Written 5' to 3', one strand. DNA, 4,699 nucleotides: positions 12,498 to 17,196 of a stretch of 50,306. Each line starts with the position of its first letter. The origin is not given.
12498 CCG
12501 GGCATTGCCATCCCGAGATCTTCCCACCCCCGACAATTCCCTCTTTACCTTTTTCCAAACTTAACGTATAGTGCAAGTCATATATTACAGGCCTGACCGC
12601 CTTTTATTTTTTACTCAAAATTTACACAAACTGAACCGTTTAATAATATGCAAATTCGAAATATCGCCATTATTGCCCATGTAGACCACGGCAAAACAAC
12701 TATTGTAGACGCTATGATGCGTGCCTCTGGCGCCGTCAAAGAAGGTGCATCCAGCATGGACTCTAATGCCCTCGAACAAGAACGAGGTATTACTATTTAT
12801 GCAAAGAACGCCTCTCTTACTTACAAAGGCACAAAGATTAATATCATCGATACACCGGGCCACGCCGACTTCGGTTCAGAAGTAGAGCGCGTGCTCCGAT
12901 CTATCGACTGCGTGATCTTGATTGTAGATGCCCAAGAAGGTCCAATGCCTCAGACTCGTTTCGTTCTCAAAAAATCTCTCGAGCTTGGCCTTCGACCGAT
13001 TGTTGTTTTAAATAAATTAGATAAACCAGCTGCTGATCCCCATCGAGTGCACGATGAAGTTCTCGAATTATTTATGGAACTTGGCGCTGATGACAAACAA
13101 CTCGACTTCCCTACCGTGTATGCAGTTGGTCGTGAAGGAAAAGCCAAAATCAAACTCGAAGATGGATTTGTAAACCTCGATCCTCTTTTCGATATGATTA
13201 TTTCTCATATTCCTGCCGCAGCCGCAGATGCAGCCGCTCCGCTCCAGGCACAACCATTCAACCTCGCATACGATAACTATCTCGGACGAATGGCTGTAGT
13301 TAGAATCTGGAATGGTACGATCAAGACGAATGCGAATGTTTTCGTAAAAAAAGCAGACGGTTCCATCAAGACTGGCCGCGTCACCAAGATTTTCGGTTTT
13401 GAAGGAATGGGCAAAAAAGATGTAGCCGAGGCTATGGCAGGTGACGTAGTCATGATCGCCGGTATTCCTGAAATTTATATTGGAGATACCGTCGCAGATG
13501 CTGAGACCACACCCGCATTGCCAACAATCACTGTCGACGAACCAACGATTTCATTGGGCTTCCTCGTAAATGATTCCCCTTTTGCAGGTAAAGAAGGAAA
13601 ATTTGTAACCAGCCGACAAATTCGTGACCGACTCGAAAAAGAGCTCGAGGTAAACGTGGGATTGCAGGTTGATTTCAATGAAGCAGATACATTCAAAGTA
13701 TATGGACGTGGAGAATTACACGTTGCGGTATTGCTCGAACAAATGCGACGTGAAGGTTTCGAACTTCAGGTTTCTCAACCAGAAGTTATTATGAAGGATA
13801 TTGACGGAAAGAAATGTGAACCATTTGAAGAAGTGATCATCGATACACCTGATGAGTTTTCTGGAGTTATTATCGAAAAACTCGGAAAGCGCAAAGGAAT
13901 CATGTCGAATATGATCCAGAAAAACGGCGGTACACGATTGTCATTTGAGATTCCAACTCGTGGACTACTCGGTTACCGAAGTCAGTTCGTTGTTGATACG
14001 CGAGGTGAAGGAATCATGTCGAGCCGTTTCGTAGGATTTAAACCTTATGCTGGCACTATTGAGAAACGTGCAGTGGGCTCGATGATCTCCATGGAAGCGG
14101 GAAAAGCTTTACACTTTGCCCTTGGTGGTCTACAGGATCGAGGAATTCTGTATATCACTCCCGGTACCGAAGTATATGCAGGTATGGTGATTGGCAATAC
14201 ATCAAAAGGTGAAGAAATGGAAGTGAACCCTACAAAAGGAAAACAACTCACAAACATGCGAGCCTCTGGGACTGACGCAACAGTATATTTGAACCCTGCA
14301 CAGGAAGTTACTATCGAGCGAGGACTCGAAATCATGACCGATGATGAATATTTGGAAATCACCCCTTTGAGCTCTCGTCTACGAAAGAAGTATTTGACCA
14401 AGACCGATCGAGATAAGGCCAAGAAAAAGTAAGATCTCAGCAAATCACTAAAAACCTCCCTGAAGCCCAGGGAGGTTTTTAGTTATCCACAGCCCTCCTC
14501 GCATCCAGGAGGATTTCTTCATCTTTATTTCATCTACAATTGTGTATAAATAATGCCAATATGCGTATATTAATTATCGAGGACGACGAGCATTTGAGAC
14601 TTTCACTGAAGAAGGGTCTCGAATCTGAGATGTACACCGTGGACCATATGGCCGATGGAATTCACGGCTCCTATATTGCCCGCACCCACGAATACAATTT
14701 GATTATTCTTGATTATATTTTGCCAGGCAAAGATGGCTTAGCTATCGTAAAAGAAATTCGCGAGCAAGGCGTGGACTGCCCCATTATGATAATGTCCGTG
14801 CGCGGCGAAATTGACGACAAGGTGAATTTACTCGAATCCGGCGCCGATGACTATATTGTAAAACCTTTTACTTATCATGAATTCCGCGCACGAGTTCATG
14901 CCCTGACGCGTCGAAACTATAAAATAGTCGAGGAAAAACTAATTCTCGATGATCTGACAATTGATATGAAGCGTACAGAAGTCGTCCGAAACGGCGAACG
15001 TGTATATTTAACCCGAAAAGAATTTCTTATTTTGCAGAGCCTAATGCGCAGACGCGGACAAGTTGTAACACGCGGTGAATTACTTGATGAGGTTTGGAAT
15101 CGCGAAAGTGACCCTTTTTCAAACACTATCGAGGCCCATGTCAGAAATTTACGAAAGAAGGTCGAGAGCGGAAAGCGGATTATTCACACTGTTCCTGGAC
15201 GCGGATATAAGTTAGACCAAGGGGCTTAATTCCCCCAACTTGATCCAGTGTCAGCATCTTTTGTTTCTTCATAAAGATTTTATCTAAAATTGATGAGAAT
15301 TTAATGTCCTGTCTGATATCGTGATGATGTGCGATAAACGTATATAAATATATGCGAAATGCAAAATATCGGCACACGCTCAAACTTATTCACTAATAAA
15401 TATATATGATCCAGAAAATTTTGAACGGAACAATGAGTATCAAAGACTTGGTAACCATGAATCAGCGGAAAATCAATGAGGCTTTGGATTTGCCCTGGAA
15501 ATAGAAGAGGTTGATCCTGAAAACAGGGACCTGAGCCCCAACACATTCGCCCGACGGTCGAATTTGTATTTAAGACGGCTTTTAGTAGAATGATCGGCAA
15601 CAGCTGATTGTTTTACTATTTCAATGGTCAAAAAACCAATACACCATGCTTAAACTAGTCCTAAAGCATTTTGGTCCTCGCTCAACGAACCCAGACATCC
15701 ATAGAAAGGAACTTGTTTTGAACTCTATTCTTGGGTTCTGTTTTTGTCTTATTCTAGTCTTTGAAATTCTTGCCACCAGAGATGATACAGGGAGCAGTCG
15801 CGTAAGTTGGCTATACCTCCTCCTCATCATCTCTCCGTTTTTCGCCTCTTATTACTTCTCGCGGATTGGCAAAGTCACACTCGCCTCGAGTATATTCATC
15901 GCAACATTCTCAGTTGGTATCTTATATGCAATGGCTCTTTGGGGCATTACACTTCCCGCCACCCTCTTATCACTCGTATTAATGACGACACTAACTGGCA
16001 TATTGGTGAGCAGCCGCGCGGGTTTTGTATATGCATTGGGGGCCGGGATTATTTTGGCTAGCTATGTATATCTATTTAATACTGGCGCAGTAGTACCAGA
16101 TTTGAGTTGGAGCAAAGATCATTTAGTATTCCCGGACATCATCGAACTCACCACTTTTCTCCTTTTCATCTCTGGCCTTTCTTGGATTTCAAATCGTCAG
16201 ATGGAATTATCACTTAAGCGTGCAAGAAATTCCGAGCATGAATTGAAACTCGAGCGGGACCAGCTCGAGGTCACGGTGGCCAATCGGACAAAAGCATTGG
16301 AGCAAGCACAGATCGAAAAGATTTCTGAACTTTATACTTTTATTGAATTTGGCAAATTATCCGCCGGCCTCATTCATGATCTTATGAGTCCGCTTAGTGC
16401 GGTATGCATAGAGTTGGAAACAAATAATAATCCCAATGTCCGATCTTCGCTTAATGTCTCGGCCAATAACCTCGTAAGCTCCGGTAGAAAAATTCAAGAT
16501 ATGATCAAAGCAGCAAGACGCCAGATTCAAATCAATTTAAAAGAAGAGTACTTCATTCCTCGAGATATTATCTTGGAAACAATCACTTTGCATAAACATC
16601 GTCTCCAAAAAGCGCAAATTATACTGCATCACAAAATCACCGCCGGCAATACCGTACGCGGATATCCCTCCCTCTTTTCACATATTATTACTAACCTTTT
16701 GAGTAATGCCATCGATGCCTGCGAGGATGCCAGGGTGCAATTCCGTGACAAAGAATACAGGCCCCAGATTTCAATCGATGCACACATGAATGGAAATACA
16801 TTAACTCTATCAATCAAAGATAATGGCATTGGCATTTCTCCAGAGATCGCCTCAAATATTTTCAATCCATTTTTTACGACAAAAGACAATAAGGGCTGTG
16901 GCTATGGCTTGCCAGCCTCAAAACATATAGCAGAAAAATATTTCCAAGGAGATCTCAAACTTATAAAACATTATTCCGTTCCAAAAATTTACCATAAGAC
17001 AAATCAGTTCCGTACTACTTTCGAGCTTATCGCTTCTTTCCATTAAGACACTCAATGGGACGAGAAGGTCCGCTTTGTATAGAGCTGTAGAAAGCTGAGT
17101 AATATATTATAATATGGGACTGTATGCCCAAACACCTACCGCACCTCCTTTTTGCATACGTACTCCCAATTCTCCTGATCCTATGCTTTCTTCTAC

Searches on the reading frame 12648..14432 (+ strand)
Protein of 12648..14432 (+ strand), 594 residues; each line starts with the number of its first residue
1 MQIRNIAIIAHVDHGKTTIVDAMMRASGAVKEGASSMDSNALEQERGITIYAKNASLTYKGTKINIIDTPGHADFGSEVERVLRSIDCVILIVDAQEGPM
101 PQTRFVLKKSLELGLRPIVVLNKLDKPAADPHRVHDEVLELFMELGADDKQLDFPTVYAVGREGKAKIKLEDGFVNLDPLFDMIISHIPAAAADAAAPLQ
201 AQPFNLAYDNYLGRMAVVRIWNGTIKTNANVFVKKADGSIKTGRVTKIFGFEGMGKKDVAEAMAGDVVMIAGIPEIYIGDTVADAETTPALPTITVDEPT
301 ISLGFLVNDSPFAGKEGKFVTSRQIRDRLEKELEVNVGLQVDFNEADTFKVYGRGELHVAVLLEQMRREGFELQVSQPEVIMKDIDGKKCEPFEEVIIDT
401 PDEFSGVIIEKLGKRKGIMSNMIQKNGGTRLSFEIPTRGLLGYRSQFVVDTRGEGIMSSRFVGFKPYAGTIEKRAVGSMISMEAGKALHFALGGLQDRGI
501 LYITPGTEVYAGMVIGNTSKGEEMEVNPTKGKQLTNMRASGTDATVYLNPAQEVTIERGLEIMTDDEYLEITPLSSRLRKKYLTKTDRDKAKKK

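Call 31: search_protein_families(library=pfam, proteins=[window:12648-14432:+], max_evalue=0.001)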
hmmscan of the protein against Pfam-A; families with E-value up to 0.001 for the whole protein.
window:12648-14432:+ (594 aa): 9 families
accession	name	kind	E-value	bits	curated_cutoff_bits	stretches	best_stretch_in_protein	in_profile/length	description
PF00009.33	GTP_EFTU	-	1e-52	178.9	26.5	1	2-189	2-187/188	Elongation factor Tu GTP binding domain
PF21018.2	BipA_C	-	2.4e-38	130.7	23.8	1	477-584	2-109/110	TypA/BipA C-terminal domain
PF00679.30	EFG_C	-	5.1e-21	74.9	27.9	1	389-473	2-87/89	Elongation factor G C-terminus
PF22042.2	EF-G_D2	-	1.6e-09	38.2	27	1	204-283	7-82/84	Elongation factor G domain 2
PF03144.31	GTP_EFTU_D2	-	2.6e-09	37.8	30.3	1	213-283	1-73/73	Elongation factor Tu domain 2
PF01926.29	MMR_HSR1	-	3.2e-07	30.9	21.9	1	6-123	2-113/113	50S ribosome-binding GTPase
PF02421.24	FeoB_N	-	1.1e-05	25.4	27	1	46-141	31-132/156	Ferrous iron transport protein B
PF09439.16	SRPRB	-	0.00068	19.5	25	0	5-95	5-82/178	Signal recognition particle receptor beta subunit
PF04548.22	AIG1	-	0.00091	19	27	0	44-91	31-79/212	AIG1 family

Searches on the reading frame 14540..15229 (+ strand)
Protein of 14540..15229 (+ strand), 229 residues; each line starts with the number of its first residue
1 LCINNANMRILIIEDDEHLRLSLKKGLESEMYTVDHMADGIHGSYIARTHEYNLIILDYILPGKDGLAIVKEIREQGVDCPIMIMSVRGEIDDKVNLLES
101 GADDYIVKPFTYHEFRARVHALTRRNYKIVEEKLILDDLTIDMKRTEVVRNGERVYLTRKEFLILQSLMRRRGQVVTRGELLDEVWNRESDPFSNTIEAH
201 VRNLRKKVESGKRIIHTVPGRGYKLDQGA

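Call 31: search_protein_families(library=pfam, proteins=[window:14540-15229:+], max_evalue=0.001)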
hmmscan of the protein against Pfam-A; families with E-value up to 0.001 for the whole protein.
window:14540-15229:+ (229 aa): 2 families
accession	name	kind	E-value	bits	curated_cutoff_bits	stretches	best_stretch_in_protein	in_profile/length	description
PF00486.34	Trans_reg_C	-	3.1e-25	88.5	26.2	1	152-225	1-77/77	Transcriptional regulatory protein, C terminal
PF00072.30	Response_reg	-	8.6e-25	87.5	30.2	1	10-119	1-110/111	Response regulator receiver domain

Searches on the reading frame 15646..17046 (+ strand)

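Call 31: search_protein_families(library=pfam, proteins=[window:15646-17046:+], max_evalue=0.001)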
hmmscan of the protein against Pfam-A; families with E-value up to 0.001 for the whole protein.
window:15646-17046:+ (466 aa): 2 families
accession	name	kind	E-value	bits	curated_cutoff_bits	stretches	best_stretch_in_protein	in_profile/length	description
PF02518.31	HATPase_c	-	2.7e-17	63.6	26.4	1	342-443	4-94/111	Histidine kinase-, DNA gyrase B-, and HSP90-like ATPase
PF14501.12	HATPase_c_5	-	6.4e-06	26.5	22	1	344-441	6-90/102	GHKL domain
